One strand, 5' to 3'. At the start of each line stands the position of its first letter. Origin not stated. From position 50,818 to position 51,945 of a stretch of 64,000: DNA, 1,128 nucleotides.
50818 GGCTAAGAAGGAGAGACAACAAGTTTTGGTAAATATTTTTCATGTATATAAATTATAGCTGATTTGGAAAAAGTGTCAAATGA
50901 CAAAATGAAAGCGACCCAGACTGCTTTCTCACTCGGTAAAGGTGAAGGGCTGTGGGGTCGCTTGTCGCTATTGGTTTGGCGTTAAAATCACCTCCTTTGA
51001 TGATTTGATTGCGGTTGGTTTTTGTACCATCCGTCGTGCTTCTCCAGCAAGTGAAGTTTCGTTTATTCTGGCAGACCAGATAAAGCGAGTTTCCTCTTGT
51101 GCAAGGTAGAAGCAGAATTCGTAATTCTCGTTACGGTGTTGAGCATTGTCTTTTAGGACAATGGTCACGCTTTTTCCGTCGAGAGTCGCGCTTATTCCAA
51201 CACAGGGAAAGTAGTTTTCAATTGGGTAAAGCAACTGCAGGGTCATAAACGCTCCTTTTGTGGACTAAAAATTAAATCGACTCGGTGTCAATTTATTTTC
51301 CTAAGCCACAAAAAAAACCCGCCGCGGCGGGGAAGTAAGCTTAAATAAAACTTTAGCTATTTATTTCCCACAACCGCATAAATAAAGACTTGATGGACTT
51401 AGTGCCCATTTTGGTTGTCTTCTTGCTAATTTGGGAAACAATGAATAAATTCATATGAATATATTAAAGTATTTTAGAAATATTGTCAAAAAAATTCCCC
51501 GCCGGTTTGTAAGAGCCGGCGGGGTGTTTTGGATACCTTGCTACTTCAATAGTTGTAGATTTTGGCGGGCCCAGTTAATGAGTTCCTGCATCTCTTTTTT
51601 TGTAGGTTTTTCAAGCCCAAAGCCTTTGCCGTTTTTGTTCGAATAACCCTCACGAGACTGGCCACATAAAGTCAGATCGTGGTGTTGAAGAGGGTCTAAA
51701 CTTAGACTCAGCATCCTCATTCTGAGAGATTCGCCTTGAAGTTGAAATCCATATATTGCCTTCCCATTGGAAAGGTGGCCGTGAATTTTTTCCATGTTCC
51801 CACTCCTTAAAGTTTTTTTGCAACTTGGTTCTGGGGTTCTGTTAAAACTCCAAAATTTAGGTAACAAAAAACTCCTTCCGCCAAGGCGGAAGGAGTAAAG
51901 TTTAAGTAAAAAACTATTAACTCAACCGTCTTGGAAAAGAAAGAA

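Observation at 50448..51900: Island 3: a chain of individually insulated mini-cassettes between rplA and the dCMP deaminase gene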

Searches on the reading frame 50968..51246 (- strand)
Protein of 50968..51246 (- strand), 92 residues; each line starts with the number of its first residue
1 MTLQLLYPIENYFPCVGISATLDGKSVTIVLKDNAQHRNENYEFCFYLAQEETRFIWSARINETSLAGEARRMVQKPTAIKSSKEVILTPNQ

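Call 8: search_protein_families(library=pfam, proteins=[window:50968-51246:-], max_evalue=1)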
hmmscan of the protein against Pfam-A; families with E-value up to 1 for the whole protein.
window:50968-51246:- (92 aa): 1 family
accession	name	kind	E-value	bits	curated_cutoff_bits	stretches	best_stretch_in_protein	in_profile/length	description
PF17996.7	CE2_N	-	0.0069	16.9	27.9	1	13-39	17-40/108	Carbohydrate esterase 2 N-terminal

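Call 10: search_protein_families(library=phrogs, proteins=[window:50968-51246:-], max_evalue=1)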
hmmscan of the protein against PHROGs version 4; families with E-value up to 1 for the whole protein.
window:50968-51246:- (92 aa): 0 families

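Call 11: search_protein_families(library=ncbifam, proteins=[window:50968-51246:-], max_evalue=1)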
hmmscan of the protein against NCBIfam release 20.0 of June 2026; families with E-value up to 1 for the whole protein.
window:50968-51246:- (92 aa): 0 families

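Call 12: find_encoding_contigs(protein=window:50968-51246:-, flank=10000, max_places=10)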
Protein window:50968-51246:- (92 aa): 2 contigs read that carry it; 2 places shown.
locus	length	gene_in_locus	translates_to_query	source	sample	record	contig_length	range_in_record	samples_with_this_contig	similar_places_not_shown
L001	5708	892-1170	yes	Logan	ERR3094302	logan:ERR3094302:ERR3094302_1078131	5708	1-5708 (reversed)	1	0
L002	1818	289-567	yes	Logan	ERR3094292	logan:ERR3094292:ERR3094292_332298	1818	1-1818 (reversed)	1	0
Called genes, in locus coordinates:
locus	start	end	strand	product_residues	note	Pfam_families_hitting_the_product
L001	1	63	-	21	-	?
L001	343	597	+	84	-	-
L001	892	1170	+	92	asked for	-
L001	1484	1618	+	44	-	-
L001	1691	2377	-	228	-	PF00687:Ribosomal_L1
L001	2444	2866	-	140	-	PF03946:Ribosomal_L11_N, PF00298:Ribosomal_L11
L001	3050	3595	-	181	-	PF02357:NusG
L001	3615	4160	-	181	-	PF04307:YdjM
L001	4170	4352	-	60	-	PF00584:SecE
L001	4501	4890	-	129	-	PF00072:Response_reg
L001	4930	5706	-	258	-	?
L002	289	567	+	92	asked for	-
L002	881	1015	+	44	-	-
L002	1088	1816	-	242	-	?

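Call 15: find_homologous_proteins(query=window:50968-51246:-, max_evalue=0.01)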
Query window:50968-51246:- (92 aa): 1 proteins with E <= 0.01 among 1 candidates.
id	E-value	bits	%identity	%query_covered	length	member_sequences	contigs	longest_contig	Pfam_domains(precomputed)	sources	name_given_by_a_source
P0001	2.2e-54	198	100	100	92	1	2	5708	-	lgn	-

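Call 78: search_protein_families(library=padloc, proteins=[window:50968-51246:-], max_evalue=0.1)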
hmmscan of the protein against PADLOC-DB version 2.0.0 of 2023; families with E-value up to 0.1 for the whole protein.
window:50968-51246:- (92 aa): 0 families

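Call 85: predict_structure(protein=window:50968-51246:-)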
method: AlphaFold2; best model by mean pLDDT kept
length: 92 residues; sequences in the alignment: 1
mean_pLDDT: 45.2   pTM: 0.38
mean pLDDT of the five models: 45.2, 44.1, 43.7, 43.6, 40.1
residues with pLDDT >= 90: 0; 70-90: 0; 50-70: 42; < 50: 50
segments of 3 or more residues with pLDDT < 50: 9-26, 62-92
pLDDT, mean of each block of 10 residues (from residue 1): 52 47 49 54 60 58 37 28 26 23
secondary structure, 60 per line:
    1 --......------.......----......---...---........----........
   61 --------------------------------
elements in order: E3-8 E15-21 E26-31 E41-48 E53-60

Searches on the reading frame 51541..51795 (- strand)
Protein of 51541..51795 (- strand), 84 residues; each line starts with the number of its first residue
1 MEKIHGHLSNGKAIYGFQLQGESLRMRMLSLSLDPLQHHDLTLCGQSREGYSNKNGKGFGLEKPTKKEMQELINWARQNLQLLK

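Call 8: search_protein_families(library=pfam, proteins=[window:51541-51795:-], max_evalue=1)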
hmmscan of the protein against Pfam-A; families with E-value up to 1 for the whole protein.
window:51541-51795:- (84 aa): 0 families

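Call 10: search_protein_families(library=phrogs, proteins=[window:51541-51795:-], max_evalue=1)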
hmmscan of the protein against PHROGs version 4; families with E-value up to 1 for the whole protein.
window:51541-51795:- (84 aa): 1 family
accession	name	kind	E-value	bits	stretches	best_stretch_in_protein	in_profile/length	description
phrog_8921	-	unknown function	0.35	11.7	1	63-81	48-66/74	-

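Call 11: search_protein_families(library=ncbifam, proteins=[window:51541-51795:-], max_evalue=1)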
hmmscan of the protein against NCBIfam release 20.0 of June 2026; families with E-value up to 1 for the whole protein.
window:51541-51795:- (84 aa): 0 families

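Call 18: find_homologous_proteins(query=window:51541-51795:-, max_evalue=0.01)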
Query window:51541-51795:- (84 aa): 2 proteins with E <= 0.01 among 2 candidates.
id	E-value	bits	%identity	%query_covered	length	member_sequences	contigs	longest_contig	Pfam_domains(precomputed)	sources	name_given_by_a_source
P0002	2.8e-49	182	100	100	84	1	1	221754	-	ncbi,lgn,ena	-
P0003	1.3e-22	97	62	96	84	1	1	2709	-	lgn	-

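Call 20: find_encoding_contigs(protein=P0003, flank=10000)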
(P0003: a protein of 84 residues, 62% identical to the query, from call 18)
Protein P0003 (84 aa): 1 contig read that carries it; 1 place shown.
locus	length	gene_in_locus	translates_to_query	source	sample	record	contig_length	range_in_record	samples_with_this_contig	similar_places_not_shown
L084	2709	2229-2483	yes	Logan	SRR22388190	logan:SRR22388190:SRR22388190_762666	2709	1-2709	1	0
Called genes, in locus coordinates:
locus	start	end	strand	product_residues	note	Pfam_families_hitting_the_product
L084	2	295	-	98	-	?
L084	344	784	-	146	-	PF00692:dUTPase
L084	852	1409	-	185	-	PF13238:AAA_18, PF13207:AAA_17 (weak)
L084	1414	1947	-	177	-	PF00383:dCMP_cyt_deam_1, PF14437:MafB19-deam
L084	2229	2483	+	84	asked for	-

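Call 21: find_encoding_contigs(protein=window:51541-51795:-, flank=3000)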
Protein window:51541-51795:- (84 aa): 2 contigs read that carry it; 1 place shown.
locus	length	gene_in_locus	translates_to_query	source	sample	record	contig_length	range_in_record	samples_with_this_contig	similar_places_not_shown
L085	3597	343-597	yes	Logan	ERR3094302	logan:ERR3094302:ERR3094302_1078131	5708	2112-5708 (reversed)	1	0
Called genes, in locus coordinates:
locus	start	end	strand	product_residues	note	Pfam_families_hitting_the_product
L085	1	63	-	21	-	?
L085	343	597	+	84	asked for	-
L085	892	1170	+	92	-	-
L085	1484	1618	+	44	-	-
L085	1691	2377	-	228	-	PF00687:Ribosomal_L1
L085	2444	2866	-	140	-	PF03946:Ribosomal_L11_N, PF00298:Ribosomal_L11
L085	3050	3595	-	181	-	PF02357:NusG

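Call 72: search_protein_representatives(alignment_id=A1)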
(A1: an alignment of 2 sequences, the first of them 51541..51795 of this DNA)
Query: 2 sequences, 84 profile positions. Proteins with E-value up to 0.001 (for the whole library): 3; up to 1e-10: 1; up to 1e-30: 1. The best 3 are listed.
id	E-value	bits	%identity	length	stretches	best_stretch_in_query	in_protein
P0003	6.7e-50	183.4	-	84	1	1-84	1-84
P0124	2.0e-07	47.3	-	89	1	17-74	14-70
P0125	1.3e-04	38.3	-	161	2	40-76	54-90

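Call 74: find_encoding_contigs(protein=P0124, flank=4000, max_places=4)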
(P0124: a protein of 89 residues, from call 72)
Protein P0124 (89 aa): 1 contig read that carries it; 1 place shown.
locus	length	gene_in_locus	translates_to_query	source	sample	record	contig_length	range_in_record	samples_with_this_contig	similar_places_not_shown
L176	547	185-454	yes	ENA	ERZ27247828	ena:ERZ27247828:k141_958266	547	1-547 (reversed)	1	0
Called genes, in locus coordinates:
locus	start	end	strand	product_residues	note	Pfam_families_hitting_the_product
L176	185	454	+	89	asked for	-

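Call 76: predict_structure(alignment_id=A1)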
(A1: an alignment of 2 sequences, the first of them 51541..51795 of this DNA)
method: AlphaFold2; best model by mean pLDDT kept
length: 84 residues; sequences in the alignment: 2
mean_pLDDT: 48.1   pTM: 0.37
mean pLDDT of the five models: 48.1, 48.0, 44.9, 43.0, 40.4
residues with pLDDT >= 90: 0; 70-90: 0; 50-70: 40; < 50: 44
segments of 3 or more residues with pLDDT < 50: 6-16, 32-63
pLDDT, mean of each block of 10 residues (from residue 1): 50 47 55 40 34 40 55 61 53
secondary structure, 60 per line:
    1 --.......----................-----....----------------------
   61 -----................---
elements in order: E3-9 E14-20 H21-29 H35-38 H66-81

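Call 77: search_protein_families(library=pfam, proteins=[P0124, P0125], max_evalue=0.01)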
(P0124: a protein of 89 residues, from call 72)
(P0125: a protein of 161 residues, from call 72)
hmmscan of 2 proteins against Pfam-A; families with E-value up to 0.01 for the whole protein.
P0124 (89 aa): 0 families

P0125 (161 aa): 1 family
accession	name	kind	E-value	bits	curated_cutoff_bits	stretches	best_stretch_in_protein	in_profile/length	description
PF04458.17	DUF505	-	6.9e-05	21.9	28.7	1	19-90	34-89/622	Protein of unknown function (DUF505)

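Call 78: search_protein_families(library=padloc, proteins=[window:51541-51795:-, P0124, P0125], max_evalue=0.1)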
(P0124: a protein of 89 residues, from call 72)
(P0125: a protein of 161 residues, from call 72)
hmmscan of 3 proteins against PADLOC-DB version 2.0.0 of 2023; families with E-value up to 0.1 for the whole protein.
window:51541-51795:- (84 aa): 0 families

P0124 (89 aa): 0 families

P0125 (161 aa): 1 family
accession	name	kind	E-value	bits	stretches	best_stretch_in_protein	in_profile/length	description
PDLC04590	PDC-M34B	-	0.0019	16.1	1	63-120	37-94/147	-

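Call 84: list_cluster_members(proteins=[window:51541-51795:-, window:49761-50447:+, window:50968-51246:-])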
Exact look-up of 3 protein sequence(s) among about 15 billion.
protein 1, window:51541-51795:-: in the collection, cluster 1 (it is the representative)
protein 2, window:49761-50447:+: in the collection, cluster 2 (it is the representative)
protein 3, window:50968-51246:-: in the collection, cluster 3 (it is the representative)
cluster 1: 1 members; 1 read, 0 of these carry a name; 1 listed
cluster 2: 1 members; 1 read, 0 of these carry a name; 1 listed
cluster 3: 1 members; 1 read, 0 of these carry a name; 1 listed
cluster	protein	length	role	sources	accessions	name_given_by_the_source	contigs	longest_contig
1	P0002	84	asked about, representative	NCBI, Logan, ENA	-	-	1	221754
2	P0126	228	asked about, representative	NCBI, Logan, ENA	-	-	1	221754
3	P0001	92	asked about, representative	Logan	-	-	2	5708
